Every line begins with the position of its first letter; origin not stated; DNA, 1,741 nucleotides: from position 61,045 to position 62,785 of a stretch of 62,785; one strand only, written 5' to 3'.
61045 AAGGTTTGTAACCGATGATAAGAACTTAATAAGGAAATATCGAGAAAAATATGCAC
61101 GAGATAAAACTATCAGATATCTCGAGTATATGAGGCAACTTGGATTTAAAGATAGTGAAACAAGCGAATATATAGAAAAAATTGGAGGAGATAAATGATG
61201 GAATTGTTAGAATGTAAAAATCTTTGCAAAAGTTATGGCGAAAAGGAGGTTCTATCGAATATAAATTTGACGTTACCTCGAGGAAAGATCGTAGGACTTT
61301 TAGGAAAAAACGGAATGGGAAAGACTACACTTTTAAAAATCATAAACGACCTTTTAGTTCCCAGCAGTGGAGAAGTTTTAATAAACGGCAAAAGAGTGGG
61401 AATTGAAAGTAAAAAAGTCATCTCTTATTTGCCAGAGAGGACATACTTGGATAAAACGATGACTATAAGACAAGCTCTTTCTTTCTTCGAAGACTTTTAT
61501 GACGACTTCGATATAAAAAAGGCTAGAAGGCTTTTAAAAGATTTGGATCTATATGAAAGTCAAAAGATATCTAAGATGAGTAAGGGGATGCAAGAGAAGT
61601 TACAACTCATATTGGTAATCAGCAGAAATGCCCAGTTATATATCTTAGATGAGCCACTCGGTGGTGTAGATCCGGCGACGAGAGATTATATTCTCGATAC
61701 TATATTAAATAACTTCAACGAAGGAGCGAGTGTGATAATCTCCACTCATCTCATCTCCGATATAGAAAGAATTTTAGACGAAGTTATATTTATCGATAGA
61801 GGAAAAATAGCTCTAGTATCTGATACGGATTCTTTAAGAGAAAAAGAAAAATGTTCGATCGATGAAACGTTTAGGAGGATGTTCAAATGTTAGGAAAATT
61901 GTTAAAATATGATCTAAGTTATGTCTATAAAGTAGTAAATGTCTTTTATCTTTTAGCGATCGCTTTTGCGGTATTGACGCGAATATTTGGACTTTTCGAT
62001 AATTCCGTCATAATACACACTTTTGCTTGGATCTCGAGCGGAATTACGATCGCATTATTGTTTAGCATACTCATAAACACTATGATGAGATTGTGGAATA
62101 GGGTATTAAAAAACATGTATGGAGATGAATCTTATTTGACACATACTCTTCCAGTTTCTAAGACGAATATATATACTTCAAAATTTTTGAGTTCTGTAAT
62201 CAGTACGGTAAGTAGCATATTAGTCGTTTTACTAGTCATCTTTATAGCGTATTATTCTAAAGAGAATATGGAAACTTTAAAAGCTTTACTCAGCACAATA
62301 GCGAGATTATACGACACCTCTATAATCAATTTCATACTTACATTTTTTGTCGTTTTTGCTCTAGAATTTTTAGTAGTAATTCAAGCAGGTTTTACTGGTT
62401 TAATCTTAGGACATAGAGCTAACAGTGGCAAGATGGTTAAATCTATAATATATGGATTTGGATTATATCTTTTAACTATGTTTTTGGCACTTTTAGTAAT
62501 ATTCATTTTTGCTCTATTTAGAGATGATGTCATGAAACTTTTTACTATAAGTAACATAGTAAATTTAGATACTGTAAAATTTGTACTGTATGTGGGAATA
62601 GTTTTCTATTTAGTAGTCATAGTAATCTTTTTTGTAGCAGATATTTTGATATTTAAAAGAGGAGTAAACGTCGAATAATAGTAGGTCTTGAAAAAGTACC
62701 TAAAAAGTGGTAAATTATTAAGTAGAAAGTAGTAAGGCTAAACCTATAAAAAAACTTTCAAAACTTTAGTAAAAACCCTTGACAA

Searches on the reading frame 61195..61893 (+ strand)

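Call 35: search_protein_families(library=pfam, proteins=[window:61195-61893:+], max_evalue=0.1)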
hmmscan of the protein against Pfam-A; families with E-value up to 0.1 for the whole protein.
window:61195-61893:+ (232 aa): 11 families
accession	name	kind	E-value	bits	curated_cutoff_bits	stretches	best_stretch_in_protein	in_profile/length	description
PF00005.33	ABC_tran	-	2.5e-27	96.6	25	1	20-155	1-136/137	ABC transporter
PF13304.12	AAA_21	-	2.2e-13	51.4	27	2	124-185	234-298/304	AAA domain, putative AbiEii toxin, Type IV TA system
PF13555.12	AAA_29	-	0.0058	16.8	27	1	30-58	23-50/61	P-loop containing region of AAA domain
PF13476.12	AAA_23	-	0.03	15.4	27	1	22-51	14-40/201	AAA domain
PF02463.25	SMC_N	-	0.033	14.1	40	0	30-185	24-197/220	RecF/RecN/SMC N terminal domain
PF03193.22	RsgA_GTPase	-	0.041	14.1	30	1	10-53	87-129/174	RsgA GTPase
PF05729.18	NACHT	-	0.045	14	26.7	1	33-51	3-21/167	NACHT domain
PF13245.12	AAA_19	-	0.051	14.2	25.1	0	31-105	12-81/134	AAA domain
PF13401.12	AAA_22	-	0.075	13.8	27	0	32-82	7-38/130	AAA domain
PF25199.1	nSTAND_NTPase5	-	0.091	13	34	0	20-58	29-70/145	Novel STAND NTPase 5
PF00931.28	NB-ARC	-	0.099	12.3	23.5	1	31-51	19-39/248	NB-ARC domain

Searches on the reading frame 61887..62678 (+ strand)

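Call 35: search_protein_families(library=pfam, proteins=[window:61887-62678:+], max_evalue=0.1)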
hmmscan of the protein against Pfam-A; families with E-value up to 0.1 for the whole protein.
window:61887-62678:+ (263 aa): 1 family
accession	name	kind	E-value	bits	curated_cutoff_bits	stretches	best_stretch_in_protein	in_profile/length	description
PF12730.13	ABC2_membrane_4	-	0.023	15.1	27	1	87-169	86-165/179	ABC-2 family transporter protein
